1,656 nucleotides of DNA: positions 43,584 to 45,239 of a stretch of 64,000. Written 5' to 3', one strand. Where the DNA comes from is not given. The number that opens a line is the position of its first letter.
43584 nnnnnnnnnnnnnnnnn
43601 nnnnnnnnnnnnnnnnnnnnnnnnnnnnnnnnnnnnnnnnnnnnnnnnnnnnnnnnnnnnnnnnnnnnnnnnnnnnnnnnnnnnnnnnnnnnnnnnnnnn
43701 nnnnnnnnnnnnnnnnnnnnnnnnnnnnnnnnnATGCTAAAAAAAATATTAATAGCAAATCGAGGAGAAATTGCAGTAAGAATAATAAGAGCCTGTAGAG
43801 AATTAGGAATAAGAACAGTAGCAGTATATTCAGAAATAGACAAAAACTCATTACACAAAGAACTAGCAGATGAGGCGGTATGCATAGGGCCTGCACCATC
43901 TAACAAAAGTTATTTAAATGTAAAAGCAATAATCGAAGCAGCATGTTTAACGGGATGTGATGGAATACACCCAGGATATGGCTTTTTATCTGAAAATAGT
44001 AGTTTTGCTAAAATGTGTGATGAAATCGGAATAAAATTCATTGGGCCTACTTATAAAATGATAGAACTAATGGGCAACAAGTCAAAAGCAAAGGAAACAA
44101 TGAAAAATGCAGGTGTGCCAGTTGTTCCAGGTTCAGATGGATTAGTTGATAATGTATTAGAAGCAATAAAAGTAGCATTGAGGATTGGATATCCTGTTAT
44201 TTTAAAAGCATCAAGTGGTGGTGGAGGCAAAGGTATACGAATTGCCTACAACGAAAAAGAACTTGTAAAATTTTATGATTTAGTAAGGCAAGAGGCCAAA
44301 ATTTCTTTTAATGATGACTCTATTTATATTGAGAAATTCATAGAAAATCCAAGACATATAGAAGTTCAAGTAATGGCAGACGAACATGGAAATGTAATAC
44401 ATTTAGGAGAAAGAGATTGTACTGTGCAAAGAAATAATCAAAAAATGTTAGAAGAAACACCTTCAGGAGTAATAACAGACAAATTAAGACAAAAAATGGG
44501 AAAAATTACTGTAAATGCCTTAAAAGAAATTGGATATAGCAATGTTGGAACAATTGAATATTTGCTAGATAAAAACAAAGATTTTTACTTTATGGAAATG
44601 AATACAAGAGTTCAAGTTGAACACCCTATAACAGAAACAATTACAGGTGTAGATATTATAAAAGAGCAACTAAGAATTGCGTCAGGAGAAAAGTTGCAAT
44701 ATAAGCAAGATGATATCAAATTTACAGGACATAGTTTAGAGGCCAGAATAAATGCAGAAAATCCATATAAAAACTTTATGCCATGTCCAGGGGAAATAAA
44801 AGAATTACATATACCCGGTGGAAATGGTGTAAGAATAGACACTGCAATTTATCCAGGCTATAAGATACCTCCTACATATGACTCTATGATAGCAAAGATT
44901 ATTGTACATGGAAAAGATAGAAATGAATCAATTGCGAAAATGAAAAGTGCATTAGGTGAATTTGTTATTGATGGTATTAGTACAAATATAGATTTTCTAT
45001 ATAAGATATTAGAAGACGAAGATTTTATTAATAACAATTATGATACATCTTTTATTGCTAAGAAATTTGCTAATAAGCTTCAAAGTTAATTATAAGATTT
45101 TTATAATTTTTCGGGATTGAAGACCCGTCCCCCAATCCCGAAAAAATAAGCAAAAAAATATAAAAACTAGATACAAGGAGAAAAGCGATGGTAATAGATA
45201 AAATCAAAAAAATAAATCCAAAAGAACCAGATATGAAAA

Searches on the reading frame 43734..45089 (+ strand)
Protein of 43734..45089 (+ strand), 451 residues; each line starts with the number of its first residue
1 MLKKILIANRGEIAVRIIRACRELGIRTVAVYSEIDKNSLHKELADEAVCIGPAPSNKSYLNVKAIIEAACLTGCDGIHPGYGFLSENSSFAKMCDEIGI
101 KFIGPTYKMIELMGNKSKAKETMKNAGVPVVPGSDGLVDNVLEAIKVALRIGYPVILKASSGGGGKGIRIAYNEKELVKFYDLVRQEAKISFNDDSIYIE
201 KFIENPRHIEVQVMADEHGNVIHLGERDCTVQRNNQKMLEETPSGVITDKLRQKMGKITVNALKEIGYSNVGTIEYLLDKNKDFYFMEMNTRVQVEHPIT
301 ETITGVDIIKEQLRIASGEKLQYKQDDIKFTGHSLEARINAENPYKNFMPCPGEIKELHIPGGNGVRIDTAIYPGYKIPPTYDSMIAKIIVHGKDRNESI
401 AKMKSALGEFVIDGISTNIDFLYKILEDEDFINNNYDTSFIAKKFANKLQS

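Call 67: find_encoding_contigs(protein=window:43734-45089:+, flank=800, max_places=10)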
Protein window:43734-45089:+ (451 aa): 24 contigs read that carry it; 3 places shown.
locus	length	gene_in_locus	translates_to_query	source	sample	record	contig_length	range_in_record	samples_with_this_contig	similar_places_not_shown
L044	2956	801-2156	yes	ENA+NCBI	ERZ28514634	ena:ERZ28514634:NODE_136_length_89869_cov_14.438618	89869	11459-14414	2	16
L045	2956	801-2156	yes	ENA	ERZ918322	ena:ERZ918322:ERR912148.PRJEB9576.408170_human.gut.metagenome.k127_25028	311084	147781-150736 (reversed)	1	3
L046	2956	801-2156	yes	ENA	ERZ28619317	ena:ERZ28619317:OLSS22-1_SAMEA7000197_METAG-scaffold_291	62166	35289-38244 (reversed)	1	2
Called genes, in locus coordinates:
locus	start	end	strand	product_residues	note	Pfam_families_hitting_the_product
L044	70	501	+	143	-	PF22817:ApeP-like (weak), PF07977:FabA, PF22818:ApeI-like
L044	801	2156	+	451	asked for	PF00289:Biotin_carb_N, PF02222:ATP-grasp, PF02786:CPSase_L_D2, PF07478:Dala_Dala_lig_C, PF08443:RimK (weak), PF02785:Biotin_carb_C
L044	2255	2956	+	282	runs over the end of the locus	PF17848:Zn_ribbon_ACC, PF01039:Carboxyl_trans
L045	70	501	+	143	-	PF22817:ApeP-like (weak), PF07977:FabA, PF22818:ApeI-like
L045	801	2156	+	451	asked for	PF00289:Biotin_carb_N, PF02222:ATP-grasp, PF02786:CPSase_L_D2, PF07478:Dala_Dala_lig_C, PF08443:RimK (weak), PF02785:Biotin_carb_C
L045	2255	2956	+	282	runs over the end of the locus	PF17848:Zn_ribbon_ACC, PF01039:Carboxyl_trans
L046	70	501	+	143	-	PF22817:ApeP-like, PF07977:FabA, PF22818:ApeI-like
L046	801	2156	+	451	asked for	PF00289:Biotin_carb_N, PF02222:ATP-grasp, PF02786:CPSase_L_D2, PF07478:Dala_Dala_lig_C, PF08443:RimK (weak), PF02785:Biotin_carb_C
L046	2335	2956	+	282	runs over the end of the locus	PF17848:Zn_ribbon_ACC, PF01039:Carboxyl_trans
